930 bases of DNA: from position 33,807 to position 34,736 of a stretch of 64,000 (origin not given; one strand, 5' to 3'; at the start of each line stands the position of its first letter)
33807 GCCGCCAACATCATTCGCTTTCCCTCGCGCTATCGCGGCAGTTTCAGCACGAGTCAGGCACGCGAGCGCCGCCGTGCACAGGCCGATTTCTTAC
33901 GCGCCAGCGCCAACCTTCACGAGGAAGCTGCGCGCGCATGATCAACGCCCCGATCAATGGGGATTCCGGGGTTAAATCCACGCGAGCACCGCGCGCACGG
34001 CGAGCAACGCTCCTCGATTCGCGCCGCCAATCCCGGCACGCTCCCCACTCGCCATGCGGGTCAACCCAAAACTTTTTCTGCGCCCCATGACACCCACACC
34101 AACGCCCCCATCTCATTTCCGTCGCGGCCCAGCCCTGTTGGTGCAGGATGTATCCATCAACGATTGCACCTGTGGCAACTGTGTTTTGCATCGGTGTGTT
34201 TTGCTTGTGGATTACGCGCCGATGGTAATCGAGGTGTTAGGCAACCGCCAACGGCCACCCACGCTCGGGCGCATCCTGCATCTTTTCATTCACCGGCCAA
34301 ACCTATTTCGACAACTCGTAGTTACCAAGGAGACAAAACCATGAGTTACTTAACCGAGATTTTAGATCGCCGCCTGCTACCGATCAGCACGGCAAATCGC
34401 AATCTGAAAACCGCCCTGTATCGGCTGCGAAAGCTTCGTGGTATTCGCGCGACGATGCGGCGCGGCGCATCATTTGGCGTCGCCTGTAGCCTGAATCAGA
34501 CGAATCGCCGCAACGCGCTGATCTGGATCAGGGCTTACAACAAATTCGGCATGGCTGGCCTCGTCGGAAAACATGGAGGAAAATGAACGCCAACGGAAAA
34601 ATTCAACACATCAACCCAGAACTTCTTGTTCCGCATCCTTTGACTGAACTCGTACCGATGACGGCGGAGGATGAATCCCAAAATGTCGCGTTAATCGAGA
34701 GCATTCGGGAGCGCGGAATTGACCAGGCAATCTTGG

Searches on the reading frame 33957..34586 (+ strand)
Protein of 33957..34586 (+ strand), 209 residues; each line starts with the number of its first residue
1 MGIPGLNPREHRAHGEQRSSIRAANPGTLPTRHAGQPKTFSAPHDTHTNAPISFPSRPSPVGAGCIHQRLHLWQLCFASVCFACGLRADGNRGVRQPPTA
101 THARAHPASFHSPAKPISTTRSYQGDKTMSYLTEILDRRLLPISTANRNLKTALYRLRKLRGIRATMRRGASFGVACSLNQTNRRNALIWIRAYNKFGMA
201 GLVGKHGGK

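Call 7: search_protein_families(library=pfam, proteins=[window:33957-34586:+], max_evalue=0.01)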
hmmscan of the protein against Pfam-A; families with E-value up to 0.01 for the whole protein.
window:33957-34586:+ (209 aa): 1 family
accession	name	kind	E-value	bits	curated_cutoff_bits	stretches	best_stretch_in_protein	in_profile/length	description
PF13518.12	HTH_28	-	0.00073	20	25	1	159-209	2-51/52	Helix-turn-helix domain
